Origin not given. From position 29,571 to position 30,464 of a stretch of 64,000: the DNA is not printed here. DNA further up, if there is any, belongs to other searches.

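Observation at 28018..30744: PIF1-family helicase next to a GIY-YIG-domain protein and small unknown proteins: candidate defence or mobile-element module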

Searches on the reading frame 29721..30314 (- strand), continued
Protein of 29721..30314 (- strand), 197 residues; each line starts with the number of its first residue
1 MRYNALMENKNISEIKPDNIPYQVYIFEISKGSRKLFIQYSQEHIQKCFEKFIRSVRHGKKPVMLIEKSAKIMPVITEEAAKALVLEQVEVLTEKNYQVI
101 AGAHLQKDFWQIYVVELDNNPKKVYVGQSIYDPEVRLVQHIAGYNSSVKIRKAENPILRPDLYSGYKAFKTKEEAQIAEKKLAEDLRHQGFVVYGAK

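Call 42: find_encoding_contigs(protein=P0100, flank=10000, max_places=3)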
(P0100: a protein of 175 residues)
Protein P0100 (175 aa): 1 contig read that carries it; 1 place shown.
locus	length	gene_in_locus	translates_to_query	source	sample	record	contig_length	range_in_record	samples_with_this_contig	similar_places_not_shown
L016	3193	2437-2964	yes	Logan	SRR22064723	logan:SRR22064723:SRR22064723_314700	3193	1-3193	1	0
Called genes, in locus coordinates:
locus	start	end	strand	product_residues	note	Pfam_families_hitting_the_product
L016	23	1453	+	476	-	PF04326:SLFN_AlbA_2, PF13749:HATPase_c_4, PF01022:HTH_5 (faint), PF13412:HTH_24 (weak)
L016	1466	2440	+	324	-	-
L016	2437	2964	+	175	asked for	-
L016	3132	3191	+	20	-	?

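Call 44: search_protein_families(library=pfam, proteins=[L013:155-1135:+, L016:1466-2440:+, L015:1668-3221:+, L012:10178-10996:+, L012:11307-11708:+, L009:2270-3154:+, L006:2182-2484:+, L013:1789-3462:+], max_evalue=0.01)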
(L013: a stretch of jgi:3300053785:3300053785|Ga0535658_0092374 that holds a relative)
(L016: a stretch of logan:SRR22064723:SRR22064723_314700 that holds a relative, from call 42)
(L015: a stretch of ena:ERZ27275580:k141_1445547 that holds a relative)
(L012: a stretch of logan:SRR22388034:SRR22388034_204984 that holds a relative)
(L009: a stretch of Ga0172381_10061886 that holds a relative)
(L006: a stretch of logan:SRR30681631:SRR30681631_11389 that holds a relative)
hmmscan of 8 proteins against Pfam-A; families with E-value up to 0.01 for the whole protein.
L013:155-1135:+ (326 aa): 0 families

L016:1466-2440:+ (324 aa): 0 families

L015:1668-3221:+ (518 aa): 5 families
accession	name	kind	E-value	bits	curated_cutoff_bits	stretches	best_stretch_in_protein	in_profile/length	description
PF04851.21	ResIII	-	5e-16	59.5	22.5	1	140-330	2-163/164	Type III restriction enzyme, res subunit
PF18766.7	SWI2_SNF2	-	7.2e-06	26.3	26.7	1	181-343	29-163/221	SWI2/SNF2 ATPase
PF10544.15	T5orf172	-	8e-06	26.7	20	1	22-113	2-97/101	T5orf172 domain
PF13173.12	AAA_14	-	0.00098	19.6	27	0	261-329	28-99/129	AAA domain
PF23237.1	HYR_4C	-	0.0028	18.2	27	0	341-361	50-70/73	HYR-like domain with 4 cysteines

L012:10178-10996:+ (272 aa): 0 families

L012:11307-11708:+ (133 aa): 1 family
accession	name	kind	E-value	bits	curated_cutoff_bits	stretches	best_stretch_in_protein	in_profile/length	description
PF01541.30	GIY-YIG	-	6.8e-06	26.7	22.6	1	6-71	2-65/78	GIY-YIG catalytic domain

L009:2270-3154:+ (294 aa): 0 families

L006:2182-2484:+ (100 aa): 0 families

L013:1789-3462:+ (557 aa): 4 families
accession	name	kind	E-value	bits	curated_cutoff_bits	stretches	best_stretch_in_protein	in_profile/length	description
PF00271.37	Helicase_C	-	1.1e-25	90.4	23.5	1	328-439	2-110/110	Helicase conserved C-terminal domain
PF00270.35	DEAD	-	2.8e-24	86.2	26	1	123-284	2-164/167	DEAD/DEAH box helicase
PF04851.21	ResIII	-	1.6e-10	41.6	22.5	1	120-278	3-160/164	Type III restriction enzyme, res subunit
PF01844.29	HNH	-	0.00015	22.3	21.4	1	22-68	1-45/47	HNH endonuclease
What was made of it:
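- L015 has a T5orf172-ResIII protein (call 44).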

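Call 45: search_protein_families(library=padloc, proteins=[L013:155-1135:+, L016:1466-2440:+, L015:1668-3221:+, L012:10178-10996:+, L012:11307-11708:+, L009:2270-3154:+, L013:1789-3462:+, L016:23-1453:+, L012:333-4664:+], max_evalue=0.001)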
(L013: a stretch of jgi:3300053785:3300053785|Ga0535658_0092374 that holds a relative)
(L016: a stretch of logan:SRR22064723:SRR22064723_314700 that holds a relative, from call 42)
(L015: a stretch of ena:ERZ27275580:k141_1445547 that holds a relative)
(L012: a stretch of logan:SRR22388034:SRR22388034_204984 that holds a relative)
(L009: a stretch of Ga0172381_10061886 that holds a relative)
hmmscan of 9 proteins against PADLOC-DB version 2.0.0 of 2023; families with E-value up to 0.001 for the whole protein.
L013:155-1135:+ (326 aa): 1 family
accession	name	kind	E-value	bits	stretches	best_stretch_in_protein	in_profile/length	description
PDLC03390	MTase_II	-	3.9e-80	267.3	2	113-323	132-324/327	Type II methyltransferase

L016:1466-2440:+ (324 aa): 1 family
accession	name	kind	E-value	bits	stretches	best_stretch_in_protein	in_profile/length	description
PDLC03390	MTase_II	-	7.4e-80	266.4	2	119-320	136-322/327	Type II methyltransferase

L015:1668-3221:+ (518 aa): 1 family
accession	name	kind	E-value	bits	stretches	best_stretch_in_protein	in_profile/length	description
PDLC05041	PDC-S57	-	0.00015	19.4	1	33-118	15-95/212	-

L012:10178-10996:+ (272 aa): 0 families

L012:11307-11708:+ (133 aa): 0 families

L009:2270-3154:+ (294 aa): 0 families

L013:1789-3462:+ (557 aa): 36 families (the best 25 are shown)
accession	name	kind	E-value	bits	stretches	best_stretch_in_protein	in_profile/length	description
PDLC02859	DpdF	-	2.3e-99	331.3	1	14-515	2-490/545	DpdF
PDLC02864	DpdF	-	1.1e-94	316.4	1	112-517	14-392/610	DpdF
PDLC02870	DpdF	-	1.3e-86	289.3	1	117-465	10-347/534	DpdF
PDLC02861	DpdF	-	2.5e-79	265.2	1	111-454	19-349/611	DpdF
PDLC03928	PsyrT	-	1.5e-68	229.7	1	111-458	11-355/689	-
PDLC02865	DpdF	-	3.7e-58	195.1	1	108-461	747-1093/1499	DpdF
PDLC01089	C3a193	-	3.3e-56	189.3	1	135-465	267-609/983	poss. alt. Cas3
PDLC02868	DpdF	-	8.8e-36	121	2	115-363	333-590/1078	DpdF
PDLC02855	DpdF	-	8.7e-35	118.2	1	124-456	143-487/825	DpdF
PDLC02872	DpdF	-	2.2e-28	97.2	2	345-467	399-524/859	DpdF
PDLC02857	DpdF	-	1.9e-26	90.4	2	393-463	483-553/911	DpdF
PDLC02863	DpdF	-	8.2e-23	79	1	288-459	5-165/488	DpdF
PDLC02862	DpdF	-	2.1e-20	70.2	1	125-453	122-468/811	DpdF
PDLC02867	DpdF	-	2.1e-19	67.3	1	123-463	139-493/855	DpdF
PDLC02858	DpdF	-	7e-19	65.8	1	121-450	152-476/504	DpdF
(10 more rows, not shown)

L016:23-1453:+ (476 aa): 7 families
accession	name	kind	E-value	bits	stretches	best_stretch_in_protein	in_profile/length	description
PDLC02394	pAgo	-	4.4e-21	72.4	1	48-435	65-473/1121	-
PDLC02402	Aga_SIR2-PNTD1-PNTD2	-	2.1e-08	30.7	1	197-329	363-481/876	Class I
PDLC02418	Aga_SIR2-Kinase-PNTD1-PNTD2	-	1.2e-07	28.3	1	198-330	222-360/756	Class I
PDLC01858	CARF3--CARF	-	2.1e-05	22.5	1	410-461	141-190/204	-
PDLC01879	CARF3--CARF_TM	-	3.7e-05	21.5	1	407-463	151-206/222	-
PDLC01720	Csa3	-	0.00057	18.4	0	395-460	26-77/118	Csa3_1_CAS-I-II-III-IV-V-VI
PDLC01438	Csa3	-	0.00098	17.2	0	416-463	151-193/305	"CAS-I,CAS-II,CAS-III,CAS-IV,CAS-V,CAS-VI; associated_signaling"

L012:333-4664:+ (1443 aa): 5 families
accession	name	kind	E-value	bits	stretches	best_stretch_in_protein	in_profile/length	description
PDLC03920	MkoA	-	2.2e-32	110.4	1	441-1271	615-1081/1112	-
PDLC03924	MkoC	-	4.4e-31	105.9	2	951-1283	666-962/1136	-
PDLC05009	PDC-S37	-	1.3e-30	104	2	757-990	735-972/1550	-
PDLC02194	Hhe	-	1.1e-15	54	3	448-512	428-490/1911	-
PDLC04140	mad8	-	8.6e-05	20.2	1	460-572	25-109/314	mads_8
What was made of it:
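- L013 has a DpdF-like HNH helicase at 2e-99 (call 45).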

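Call 48: search_dna_similar(query=window:29721-30314:-, collection=phages, mode=protein, max_rows=15, max_evalue=0.01)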
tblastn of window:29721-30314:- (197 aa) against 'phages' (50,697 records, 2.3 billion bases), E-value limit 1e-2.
No match.

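Call 49: search_protein_families(library=ncbifam, proteins=[L013:155-1135:+, L016:1466-2440:+, L012:10178-10996:+, L009:2270-3154:+], max_evalue=0.1)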
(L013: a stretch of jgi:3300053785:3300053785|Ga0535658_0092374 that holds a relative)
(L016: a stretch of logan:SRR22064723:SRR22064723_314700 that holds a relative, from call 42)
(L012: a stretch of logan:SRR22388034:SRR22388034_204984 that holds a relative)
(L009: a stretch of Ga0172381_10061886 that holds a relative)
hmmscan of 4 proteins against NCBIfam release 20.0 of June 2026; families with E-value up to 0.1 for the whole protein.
L013:155-1135:+ (326 aa): 0 families

L016:1466-2440:+ (324 aa): 0 families

L012:10178-10996:+ (272 aa): 1 family
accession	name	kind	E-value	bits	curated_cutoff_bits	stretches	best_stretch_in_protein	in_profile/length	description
NF011545.0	PRK14976.1-2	equivalog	0.0068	15.7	434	1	74-131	100-157/287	5'-3' exonuclease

L009:2270-3154:+ (294 aa): 0 families

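Call 55: search_solved_structures(query=L013:155-1135:+, max_evalue=1)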
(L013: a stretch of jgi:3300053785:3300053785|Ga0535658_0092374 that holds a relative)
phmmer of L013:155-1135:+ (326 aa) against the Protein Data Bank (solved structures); distinct sequences matched with E-value up to 1: 1.
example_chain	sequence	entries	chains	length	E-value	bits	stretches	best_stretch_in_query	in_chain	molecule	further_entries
2ekm_A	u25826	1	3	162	0.54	12.5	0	204-252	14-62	Hypothetical protein ST1511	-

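Call 59: search_solved_structures(query=A2, max_evalue=1)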
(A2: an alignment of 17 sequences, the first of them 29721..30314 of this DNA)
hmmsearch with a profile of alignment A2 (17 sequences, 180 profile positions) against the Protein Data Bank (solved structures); distinct sequences matched with E-value up to 1: 0.
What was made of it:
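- Closest known: GIY-YIG nuclease superfamily. Different: A sequence profile of the family finds no solved structure (call 59).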

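Call 72: search_protein_families(library=pfam, proteins=[L013:155-1135:+, L016:1466-2440:+], max_evalue=10)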
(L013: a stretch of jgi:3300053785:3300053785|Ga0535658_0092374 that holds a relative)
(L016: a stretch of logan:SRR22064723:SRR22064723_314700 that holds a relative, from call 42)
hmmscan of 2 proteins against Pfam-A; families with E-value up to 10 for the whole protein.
L013:155-1135:+ (326 aa): 0 families

L016:1466-2440:+ (324 aa): 0 families

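Call 73: search_dna_similar(query=L013:155-1135:+, collection=plasmids, mode=protein, max_rows=10, max_evalue=0.001)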
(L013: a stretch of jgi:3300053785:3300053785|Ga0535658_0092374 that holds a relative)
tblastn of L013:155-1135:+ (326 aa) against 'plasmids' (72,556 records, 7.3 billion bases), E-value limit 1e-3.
Records with a match: 17; places in all: 19; records where one place covers at least 80% of the query: 16.
Best place of each record, by identity: <60% 17.
By first word of the organism name: Enterococcus 8; Lactiplantibacillus 3; Pediococcus 2; Bifidobacterium 2; Loigolactobacillus 1; Treponema 1.
By predicted mobility (MOB-suite, as given by PLSDB): conjugative 9; non-mobilizable 6; mobilizable 2.
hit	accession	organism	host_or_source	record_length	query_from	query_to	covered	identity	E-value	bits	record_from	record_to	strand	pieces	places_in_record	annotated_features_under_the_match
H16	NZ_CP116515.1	Enterococcus faecium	Bos taurus,whole organism,fecal sample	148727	6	314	95%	41.6%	5e-55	200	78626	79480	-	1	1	restriction endonuclease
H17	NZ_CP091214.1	Enterococcus faecium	Homo sapiens,whole organism,fecal sample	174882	6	314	95%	41.6%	5e-55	200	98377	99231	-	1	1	restriction endonuclease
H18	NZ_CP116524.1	Enterococcus faecium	Bos taurus,whole organism,fecal sample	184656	6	314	95%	41.6%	5e-55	200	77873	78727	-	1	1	restriction endonuclease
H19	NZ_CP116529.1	Enterococcus faecium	Bos taurus,whole organism,fecal sample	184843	6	314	95%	41.6%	5e-55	200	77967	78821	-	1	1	restriction endonuclease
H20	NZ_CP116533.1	Enterococcus faecium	Bos taurus,whole organism,fecal sample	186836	6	314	95%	41.6%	5e-55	200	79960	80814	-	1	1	restriction endonuclease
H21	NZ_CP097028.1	Enterococcus faecium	whole organism,pet food (BARF)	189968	6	314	95%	41.6%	5e-55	200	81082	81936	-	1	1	restriction endonuclease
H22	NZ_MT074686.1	Enterococcus faecium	-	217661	6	314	95%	41.6%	5e-55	200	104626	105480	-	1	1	restriction endonuclease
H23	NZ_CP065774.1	Enterococcus faecium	Homo sapiens,urine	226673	6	314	95%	41.6%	5e-55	200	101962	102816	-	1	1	restriction endonuclease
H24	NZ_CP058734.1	Lactiplantibacillus plantarum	Animal droppings,animal droppings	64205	8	314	94%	41.6%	1e-56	204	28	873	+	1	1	restriction endonuclease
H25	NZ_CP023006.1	Pediococcus pentosaceus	Homo sapiens,cell culture,Korean adult ...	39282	8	320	96%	40.1%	2e-56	204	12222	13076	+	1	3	restriction endonuclease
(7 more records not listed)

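Call 74: get_annotated_region(hit=H16, flank=5000)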
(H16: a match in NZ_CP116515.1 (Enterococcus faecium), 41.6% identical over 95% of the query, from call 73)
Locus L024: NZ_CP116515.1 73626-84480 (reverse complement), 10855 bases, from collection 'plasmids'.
description: Enterococcus faecium strain K195-6b plasmid pK195-6b-A, complete sequence
organism: Enterococcus faecium (NCBI taxid 1352)
taxonomy: Bacteria; Bacillota; Bacilli; Lactobacillales; Enterococcaceae; Enterococcus; Enterococcus faecium
host: -; source: Bos taurus,whole organism,fecal sample; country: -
typing (MOB-suite, as given by PLSDB): conjugative; replicon Inc18,rep_cluster_893; relaxase MOBP,MOBP; mating-pair formation MPF_T
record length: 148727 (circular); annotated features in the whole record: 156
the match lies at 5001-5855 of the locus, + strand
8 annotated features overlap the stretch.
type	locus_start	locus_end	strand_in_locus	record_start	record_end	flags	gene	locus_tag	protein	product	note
CDS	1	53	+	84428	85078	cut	-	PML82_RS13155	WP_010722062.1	hypothetical protein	-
CDS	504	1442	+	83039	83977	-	-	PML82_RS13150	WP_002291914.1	2-dehydropantoate 2-reductase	GO:0015940 - pantothenate biosynthetic process [Evidence IEA]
CDS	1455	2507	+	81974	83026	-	-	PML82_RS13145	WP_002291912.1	PTS sugar transporter subunit IIC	-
CDS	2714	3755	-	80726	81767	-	-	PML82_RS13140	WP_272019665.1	IS630 family transposase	-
CDS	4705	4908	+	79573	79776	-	-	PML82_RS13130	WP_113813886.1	helix-turn-helix transcriptional regulator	-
CDS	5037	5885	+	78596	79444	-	-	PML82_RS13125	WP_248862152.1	restriction endonuclease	-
CDS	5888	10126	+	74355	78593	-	-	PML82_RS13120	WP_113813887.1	Eco57I restriction-modification methylase domain-containing protein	GO:0006304 - DNA modification [Evidence IEA]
CDS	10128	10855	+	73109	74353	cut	-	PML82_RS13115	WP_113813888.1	DUF262 domain-containing protein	-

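Call 75: get_annotated_region(hit=H25, flank=5000)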
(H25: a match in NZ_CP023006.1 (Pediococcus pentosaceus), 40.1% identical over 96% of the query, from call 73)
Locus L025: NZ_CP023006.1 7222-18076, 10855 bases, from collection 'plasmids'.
description: Pediococcus pentosaceus strain SS1-3 plasmid pSS1302, complete sequence
organism: Pediococcus pentosaceus (NCBI taxid 1255)
taxonomy: Bacteria; Bacillota; Bacilli; Lactobacillales; Lactobacillaceae; Pediococcus; Pediococcus pentosaceus
host: -; source: Homo sapiens,cell culture,Korean adult feces; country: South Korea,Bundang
typing (MOB-suite, as given by PLSDB): non-mobilizable; replicon rep_cluster_1244
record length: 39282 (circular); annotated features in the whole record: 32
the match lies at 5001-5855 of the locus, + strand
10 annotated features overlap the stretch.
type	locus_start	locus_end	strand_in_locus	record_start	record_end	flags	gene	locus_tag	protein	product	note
CDS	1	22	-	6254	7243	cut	-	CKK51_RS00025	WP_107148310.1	restriction endonuclease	GO:0009307 - DNA restriction-modification system [Evidence IEA]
CDS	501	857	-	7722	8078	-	-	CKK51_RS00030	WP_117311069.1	type II toxin-antitoxin system YafQ family toxin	-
CDS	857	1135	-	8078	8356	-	-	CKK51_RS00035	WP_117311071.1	type II toxin-antitoxin system prevent-host-death family antitoxin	GO:0008219 - cell death [Evidence IEA]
CDS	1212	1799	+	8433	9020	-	-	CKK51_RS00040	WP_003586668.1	site-specific integrase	-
CDS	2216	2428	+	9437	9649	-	-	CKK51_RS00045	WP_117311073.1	hypothetical protein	-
CDS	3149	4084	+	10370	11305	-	-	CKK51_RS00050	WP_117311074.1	replication initiation protein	GO:0006270 - DNA replication initiation [Evidence IEA]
CDS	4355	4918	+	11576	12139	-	-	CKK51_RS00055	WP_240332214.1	DUF536 domain-containing protein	-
CDS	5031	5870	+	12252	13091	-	-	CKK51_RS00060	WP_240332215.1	restriction endonuclease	-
CDS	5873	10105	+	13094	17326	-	-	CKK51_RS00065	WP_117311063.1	Eco57I restriction-modification methylase domain-containing protein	GO:0006304 - DNA modification [Evidence IEA]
CDS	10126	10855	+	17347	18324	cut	-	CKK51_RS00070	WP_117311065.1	nucleotidyltransferase domain-containing protein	-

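Call 83: search_dna_similar(query=window:29721-30314:-, collection=plasmids, mode=protein, max_rows=10, max_evalue=0.01)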
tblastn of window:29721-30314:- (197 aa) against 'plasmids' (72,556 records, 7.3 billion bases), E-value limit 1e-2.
No match.
